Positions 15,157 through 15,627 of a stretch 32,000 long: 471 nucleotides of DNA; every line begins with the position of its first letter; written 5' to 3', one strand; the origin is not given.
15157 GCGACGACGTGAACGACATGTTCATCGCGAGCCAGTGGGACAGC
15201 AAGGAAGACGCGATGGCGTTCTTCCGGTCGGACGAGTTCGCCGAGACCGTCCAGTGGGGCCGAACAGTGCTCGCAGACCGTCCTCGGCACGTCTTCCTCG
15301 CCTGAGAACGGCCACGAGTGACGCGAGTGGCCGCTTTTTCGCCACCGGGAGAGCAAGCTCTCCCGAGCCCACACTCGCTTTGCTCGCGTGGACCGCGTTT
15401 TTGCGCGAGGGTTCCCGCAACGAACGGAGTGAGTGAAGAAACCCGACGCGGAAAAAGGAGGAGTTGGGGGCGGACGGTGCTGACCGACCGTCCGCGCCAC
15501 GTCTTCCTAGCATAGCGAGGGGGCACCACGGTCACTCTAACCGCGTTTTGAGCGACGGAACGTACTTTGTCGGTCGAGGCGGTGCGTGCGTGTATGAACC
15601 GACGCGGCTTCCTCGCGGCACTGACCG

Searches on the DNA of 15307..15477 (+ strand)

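Call 37: search_dna_similar(query=window:15307-15477:+, collection=plasmids, mode=distant, max_evalue=0.01, max_rows=30)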
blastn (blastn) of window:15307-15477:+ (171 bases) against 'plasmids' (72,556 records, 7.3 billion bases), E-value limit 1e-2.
Records with a match: 2; places in all: 2; records where one place covers at least 80% of the query: 0.
Best place of each record, by identity: 80-90% 1; 60-80% 1.
By first word of the organism name: Haloarcula 1; Halorussus 1.
By predicted mobility (MOB-suite, as given by PLSDB): non-mobilizable 2.
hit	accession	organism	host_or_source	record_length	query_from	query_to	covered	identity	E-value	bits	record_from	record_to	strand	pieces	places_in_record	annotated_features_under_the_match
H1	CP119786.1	Haloarcula rara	cell culture,sediment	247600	104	152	29%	89.8%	1e-8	67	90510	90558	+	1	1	record has no annotation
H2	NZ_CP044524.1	Halorussus halophilus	pure culture,marine solar saltern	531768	36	91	33%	78.6%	3e-3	48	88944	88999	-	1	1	none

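Call 40: get_annotated_region(hit=H1, flank=1200)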
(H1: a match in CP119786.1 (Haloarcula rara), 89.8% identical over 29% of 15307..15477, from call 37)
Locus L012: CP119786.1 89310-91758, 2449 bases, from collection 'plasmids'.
description: Haloarcula rara strain SHR3 plasmid unnamed1, complete sequence
organism: Haloarcula rara (NCBI taxid 3033387)
taxonomy: Archaea; Euryarchaeota; Halobacteria; Halobacteriales; Haloarculaceae; Haloarcula; Haloarcula rara
host: -; source: cell culture,sediment; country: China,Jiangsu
typing (MOB-suite, as given by PLSDB): non-mobilizable
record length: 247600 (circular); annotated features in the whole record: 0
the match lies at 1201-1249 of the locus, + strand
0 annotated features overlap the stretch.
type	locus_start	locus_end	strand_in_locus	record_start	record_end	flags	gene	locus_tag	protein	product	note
